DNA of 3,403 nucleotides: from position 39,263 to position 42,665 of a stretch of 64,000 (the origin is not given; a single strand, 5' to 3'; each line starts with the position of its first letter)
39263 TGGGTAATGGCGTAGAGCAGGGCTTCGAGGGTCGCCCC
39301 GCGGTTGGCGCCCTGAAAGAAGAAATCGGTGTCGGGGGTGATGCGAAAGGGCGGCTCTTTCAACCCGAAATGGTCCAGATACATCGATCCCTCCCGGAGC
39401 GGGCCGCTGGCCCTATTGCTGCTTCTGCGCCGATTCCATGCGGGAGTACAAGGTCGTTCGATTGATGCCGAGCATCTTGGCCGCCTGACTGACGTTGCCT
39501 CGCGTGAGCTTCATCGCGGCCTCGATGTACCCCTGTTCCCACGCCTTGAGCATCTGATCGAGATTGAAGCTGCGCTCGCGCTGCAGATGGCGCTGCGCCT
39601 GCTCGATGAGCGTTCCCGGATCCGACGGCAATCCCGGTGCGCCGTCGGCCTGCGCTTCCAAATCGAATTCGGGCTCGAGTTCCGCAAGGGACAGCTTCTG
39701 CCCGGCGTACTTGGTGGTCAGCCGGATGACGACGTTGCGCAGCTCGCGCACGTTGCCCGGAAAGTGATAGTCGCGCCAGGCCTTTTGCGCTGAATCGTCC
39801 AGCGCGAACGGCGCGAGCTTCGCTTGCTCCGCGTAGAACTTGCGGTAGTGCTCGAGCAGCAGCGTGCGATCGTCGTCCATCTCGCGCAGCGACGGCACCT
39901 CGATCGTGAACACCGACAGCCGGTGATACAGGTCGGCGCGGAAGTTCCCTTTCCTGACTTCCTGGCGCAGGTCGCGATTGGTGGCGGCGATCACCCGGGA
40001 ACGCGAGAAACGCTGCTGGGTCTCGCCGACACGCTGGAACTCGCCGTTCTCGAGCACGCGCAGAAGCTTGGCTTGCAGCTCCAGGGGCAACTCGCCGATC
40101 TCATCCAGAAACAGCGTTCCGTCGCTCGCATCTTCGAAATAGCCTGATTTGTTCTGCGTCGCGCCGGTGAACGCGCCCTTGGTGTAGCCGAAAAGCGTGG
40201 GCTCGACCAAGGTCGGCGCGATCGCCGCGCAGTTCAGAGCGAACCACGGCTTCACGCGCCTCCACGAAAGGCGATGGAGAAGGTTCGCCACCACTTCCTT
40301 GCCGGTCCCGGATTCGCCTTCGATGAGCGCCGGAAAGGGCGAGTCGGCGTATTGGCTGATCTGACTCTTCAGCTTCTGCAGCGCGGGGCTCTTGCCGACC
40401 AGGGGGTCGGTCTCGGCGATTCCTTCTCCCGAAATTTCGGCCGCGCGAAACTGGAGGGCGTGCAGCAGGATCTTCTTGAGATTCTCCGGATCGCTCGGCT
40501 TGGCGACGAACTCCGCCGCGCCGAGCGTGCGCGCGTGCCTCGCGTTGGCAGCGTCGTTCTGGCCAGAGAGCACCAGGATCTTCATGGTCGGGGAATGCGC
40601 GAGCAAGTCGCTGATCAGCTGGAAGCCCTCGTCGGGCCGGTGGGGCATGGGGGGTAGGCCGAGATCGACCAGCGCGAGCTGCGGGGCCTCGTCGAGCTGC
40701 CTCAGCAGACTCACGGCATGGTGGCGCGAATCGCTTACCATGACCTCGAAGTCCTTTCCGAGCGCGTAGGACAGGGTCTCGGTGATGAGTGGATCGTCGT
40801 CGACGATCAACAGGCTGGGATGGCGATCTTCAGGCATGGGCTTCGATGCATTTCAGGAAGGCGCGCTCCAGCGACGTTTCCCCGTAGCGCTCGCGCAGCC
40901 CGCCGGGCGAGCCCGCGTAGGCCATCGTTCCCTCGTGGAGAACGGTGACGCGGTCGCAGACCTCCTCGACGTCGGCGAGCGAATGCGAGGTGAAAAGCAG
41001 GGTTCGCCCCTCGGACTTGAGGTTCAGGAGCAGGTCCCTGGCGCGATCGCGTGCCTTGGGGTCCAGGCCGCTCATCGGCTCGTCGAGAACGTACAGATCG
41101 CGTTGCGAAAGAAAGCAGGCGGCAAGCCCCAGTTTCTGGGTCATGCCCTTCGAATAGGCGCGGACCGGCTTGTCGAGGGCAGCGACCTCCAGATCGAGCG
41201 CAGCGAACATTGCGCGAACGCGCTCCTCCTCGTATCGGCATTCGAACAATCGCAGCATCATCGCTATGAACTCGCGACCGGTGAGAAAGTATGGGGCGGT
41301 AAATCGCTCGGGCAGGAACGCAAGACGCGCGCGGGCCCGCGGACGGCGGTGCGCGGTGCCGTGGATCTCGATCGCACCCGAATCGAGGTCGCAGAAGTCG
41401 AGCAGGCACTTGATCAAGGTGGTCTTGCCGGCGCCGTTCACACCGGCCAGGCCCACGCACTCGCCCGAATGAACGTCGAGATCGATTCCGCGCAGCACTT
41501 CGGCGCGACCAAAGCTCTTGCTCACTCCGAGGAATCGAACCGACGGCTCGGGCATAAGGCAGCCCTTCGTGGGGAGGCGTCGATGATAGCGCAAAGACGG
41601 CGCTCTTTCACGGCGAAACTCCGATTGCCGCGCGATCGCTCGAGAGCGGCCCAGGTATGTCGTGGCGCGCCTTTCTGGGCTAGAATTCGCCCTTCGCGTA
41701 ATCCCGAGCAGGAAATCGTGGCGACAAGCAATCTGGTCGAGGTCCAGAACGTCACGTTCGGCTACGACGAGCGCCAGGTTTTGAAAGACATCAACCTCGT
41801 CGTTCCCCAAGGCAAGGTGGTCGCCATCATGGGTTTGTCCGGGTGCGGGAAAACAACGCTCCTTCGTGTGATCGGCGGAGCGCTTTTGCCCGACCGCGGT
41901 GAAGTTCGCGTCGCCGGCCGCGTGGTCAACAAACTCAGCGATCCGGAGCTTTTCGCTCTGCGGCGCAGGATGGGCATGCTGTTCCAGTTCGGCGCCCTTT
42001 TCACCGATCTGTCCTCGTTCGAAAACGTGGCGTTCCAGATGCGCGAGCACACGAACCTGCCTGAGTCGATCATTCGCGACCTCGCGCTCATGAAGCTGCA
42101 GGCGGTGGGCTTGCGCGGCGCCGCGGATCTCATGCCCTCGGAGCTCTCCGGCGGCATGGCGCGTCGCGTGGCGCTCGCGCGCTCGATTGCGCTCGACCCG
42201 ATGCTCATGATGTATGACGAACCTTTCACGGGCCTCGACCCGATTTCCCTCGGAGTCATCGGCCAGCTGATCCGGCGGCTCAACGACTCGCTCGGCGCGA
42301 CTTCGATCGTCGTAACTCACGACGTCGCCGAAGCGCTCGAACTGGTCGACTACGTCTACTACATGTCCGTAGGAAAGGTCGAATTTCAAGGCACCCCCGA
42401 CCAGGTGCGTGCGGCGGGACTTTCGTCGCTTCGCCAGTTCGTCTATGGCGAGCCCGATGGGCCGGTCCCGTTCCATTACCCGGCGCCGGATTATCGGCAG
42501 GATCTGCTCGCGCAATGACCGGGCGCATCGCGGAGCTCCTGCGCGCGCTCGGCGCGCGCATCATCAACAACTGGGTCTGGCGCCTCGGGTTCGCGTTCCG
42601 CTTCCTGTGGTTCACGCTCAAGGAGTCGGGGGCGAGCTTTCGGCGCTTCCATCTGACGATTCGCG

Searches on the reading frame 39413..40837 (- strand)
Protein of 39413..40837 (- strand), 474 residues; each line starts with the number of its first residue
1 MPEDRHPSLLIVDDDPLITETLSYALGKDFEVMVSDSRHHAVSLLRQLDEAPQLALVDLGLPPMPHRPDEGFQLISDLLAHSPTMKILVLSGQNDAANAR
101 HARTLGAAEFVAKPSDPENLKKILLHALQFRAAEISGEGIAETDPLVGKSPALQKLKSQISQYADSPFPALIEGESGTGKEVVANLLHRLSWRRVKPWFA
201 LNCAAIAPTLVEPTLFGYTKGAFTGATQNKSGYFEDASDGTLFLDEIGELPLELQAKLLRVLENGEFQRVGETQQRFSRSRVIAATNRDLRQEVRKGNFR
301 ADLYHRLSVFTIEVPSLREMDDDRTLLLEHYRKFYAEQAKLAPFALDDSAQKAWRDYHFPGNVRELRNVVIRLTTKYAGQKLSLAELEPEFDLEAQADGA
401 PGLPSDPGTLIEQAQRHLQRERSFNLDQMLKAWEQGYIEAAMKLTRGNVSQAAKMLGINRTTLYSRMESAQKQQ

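Call 6: search_protein_families(library=pfam, proteins=[window:39413-40837:-], max_evalue=0.01)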
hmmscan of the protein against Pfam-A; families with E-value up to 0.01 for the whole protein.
window:39413-40837:- (474 aa): 9 families
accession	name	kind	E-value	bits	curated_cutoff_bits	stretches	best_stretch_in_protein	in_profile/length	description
PF00158.32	Sigma54_activat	-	3.7e-65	219.2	20.2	1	146-313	1-168/168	Sigma-54 interaction domain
PF14532.12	Sigma54_activ_2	-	6.5e-24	85.2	25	1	147-317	1-138/138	Sigma-54 interaction domain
PF00072.30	Response_reg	-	9.4e-17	61.6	30.2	1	10-124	2-110/111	Response regulator receiver domain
PF25601.1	AAA_lid_14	-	5.3e-14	52.2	27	1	318-397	1-80/87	AAA+ ATPase lid domain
PF02954.25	HTH_8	-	3.3e-13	49.6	22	1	434-468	6-40/42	Bacterial regulatory protein, Fis family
PF07728.20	AAA_5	-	1.2e-05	25.7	22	1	171-290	3-125/139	AAA domain (dynein-related subfamily)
PF07724.20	AAA_2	-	0.0039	17.7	27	1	173-296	9-133/166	AAA domain (Cdc48 subfamily)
PF13556.12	HTH_30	-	0.0039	17.4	27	1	445-470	11-36/59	PucR C-terminal helix-turn-helix domain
PF01078.27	Mg_chelatase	-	0.004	17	20.3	0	225-287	93-157/207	Magnesium chelatase, subunit ChlI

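Call 7: search_protein_families(library=ncbifam, proteins=[window:39413-40837:-], max_evalue=0.01)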
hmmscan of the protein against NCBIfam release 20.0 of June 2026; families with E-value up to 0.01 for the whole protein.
window:39413-40837:- (474 aa): 70 families (the best 25 are shown)
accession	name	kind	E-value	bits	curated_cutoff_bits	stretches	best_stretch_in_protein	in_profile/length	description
TIGR01818.1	ntrC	equivalog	1.2e-108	363.9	558.6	1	10-467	2-460/463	nitrogen regulation protein NR(I)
TIGR02915.1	PEP_resp_reg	equivalog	2.7e-107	359.4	502.6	1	9-469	1-441/445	PEP-CTERM-box response regulator transcription factor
NF003451.0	PRK05022.1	equivalog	4.2e-97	326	476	1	139-464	185-502/512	nitric oxide reductase transcriptional regulator NorR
NF041552.1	TF_PrdR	equivalog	4.1e-84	282.9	795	1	132-469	255-575/577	sigma-54 dependent transcriptional regulator PrdR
NF008469.0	PRK11361.1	equivalog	2.9e-82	276.8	714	1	8-466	6-450/461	acetoacetate metabolism transcriptional regulator AtoC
TIGR01817.1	nifA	equivalog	2.2e-80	270.9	528.85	1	132-377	184-428/534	nif-specific transcriptional activator NifA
NF008176.1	PRK10923.1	equivalog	8.8e-80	268.5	620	1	9-466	6-462/469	nitrogen regulation protein NR(I)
NF041946.1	LuxO_transreg_Vib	equivalog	1.5e-79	268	800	1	23-472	14-462/463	quorum-sensing sigma-54 dependent transcriptional regulator LuxO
NF038308.1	RNA_repair_RtcR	equivalog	1.8e-79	268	650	1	144-466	180-507/530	RNA repair transcriptional activator RtcR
TIGR02329.1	propionate_PrpR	equivalog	4.4e-78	263.2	499.2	1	142-468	210-525/526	propionate catabolism operon regulatory protein PrpR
TIGR02974.1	phageshock_pspF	equivalog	5.8e-77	259.1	443.55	1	146-461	1-327/336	phage shock protein operon transcriptional activator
NF007689.0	PRK10365.1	equivalog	1.9e-76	257.7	760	1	9-387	8-382/441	sigma-54-dependent response regulator transcription factor ZraR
NF011695.0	PRK15115.1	equivalog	1e-75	255.2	763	2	6-372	6-363/445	two-component system response regulator GlrR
NF011953.0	PRK15424.1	equivalog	4.4e-75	253.3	703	1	142-473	217-537/538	propionate catabolism operon regulatory protein PrpR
NF050807.1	TransRegFlbDCaul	equivalog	1.9e-74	251.2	750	1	25-469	20-437/454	sigma-54-dependent transcriptional regulator FlbD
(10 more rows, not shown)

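Call 35: search_solved_structures(query=window:39413-40837:-, max_evalue=1e-20)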
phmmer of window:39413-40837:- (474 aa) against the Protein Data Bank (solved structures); distinct sequences matched with E-value up to 1e-20: 35.
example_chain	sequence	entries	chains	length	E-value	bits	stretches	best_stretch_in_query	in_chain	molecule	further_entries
4l4u_A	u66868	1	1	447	8.2e-70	239.2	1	2-383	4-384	Transcriptional regulator (NtrC family)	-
1ny5_A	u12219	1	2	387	5e-69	236.6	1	9-383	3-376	transcriptional regulator (NtrC family)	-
3dzd_A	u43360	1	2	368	1e-68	235.6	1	9-376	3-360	Transcriptional regulator (NtrC family)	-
1ojl_A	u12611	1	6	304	4.9e-63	216.8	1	146-387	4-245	TRANSCRIPTIONAL REGULATORY PROTEIN ZRAR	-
6iy8_A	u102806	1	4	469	1e-61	212.5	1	147-372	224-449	Positive regulator CapR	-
4ly6_A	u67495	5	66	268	1.2e-61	212.3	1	144-384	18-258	Transcriptional regulator (NtrC family)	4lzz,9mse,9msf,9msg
1ny6_A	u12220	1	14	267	1.2e-61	212.3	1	144-384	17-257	transcriptional regulator (NtrC family)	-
3m0e_A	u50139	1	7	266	7.8e-61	209.6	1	144-384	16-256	Transcriptional regulator (NtrC family)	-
5exx_A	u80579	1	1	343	3.1e-60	207.6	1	146-468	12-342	Transcriptional regulator FleQ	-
8p53_C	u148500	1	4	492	6.5e-60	206.5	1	145-468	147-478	Transcriptional regulator FleQ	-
9qq6_C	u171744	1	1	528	8.3e-58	199.6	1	144-372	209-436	Nif-specific regulatory protein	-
6jdi_A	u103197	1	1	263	1e-57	199.3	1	145-391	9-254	Nitrogen assimilation regulatory protein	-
6j7e_A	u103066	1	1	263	5e-57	197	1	145-391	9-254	Nitrogen assimilation regulatory protein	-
7ejw_C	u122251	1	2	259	5.7e-57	196.8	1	145-391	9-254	Transcriptional regulator FleQ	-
5exp_A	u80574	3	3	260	5.9e-57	196.8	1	146-391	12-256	Transcriptional regulator FleQ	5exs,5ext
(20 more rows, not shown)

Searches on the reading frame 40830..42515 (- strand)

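Call 6: search_protein_families(library=pfam, proteins=[window:40830-42515:-], max_evalue=0.01)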
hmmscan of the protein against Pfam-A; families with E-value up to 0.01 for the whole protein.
window:40830-42515:- (561 aa): 2 families
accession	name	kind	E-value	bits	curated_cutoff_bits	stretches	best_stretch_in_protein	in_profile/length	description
PF00005.33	ABC_tran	-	1.9e-22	80.8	25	1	341-481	1-136/137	ABC transporter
PF13304.12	AAA_21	-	6.1e-16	59.8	27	2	451-513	235-300/304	AAA domain, putative AbiEii toxin, Type IV TA system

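Call 7: search_protein_families(library=ncbifam, proteins=[window:40830-42515:-], max_evalue=0.01)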
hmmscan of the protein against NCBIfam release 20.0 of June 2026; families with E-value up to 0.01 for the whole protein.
window:40830-42515:- (561 aa): 186 families (the best 25 are shown)
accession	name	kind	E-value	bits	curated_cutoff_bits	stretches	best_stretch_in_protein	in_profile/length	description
TIGR01188.1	drrA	subfamily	5.1e-45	154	312.45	1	333-550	1-221/302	daunorubicin resistance ABC transporter, ATP-binding protein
NF010060.0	PRK13537.1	equivalog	2.7e-35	121.8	521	1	320-540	10-233/314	nodulation factor ABC transporter ATP-binding protein NodI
TIGR03740.1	galliderm_ABC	subfamily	1.8e-33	116.1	309.75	1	330-536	5-207/223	lantibiotic protection ABC transporter ATP-binding subunit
NF033858.1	ABC2_perm_RbbA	equivalog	2.8e-33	114.9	1050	1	327-559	268-503/909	ribosome-associated ATPase/putative transporter RbbA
NF010059.0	PRK13536.1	equivalog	3.4e-33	114.8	549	1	321-540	39-261/342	nodulation factor ABC transporter ATP-binding protein NodI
TIGR01288.1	nodI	equivalog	7.9e-32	110.5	424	1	327-541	6-223/303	nodulation factor ABC transporter ATP-binding protein NodI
TIGR03522.1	GldA_ABC_ATP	equivalog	1.5e-30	106.8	402.6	1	325-532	2-211/301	gliding motility-associated ABC transporter ATP-binding subunit GldA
TIGR03864.1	PQQ_ABC_ATP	hypoth_equivalog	2.3e-28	99.2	302.25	1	329-555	5-234/236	ABC transporter, ATP-binding subunit, PQQ-dependent alcohol dehydrogenase system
NF011967.0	PRK15439.1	equivalog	5.6e-27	94.3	586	2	429-533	379-483/510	autoinducer 2 ABC transporter ATP-binding protein LsrA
TIGR04406.1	LPS_export_lptB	equivalog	1.6e-26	93.1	240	1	330-538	6-220/239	LPS export ABC transporter ATP-binding protein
TIGR04521.1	ECF_ATPase_2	equivalog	1.7e-26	92.9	330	2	430-539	121-231/279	energy-coupling factor transporter ATPase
TIGR00968.1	3a0106s01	subfamily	5.3e-26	91.6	342.75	1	330-541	5-219/237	sulfate ABC transporter ATP-binding protein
NF047565.1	PSM_export_PmtA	equivalog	6.7e-25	87.9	350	1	341-544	17-219/282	phenol-soluble modulin export ABC transporter ATP-binding protein PmtA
NF000355.4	ribo_prot_ABC_F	equivalog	3e-24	85.8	380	1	326-531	3-192/499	ribosomal protection-like ABC-F family protein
NF007253.0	PRK09700.1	equivalog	5.4e-24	84.6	772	1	323-535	3-227/510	D-allose ABC transporter ATP-binding protein AlsA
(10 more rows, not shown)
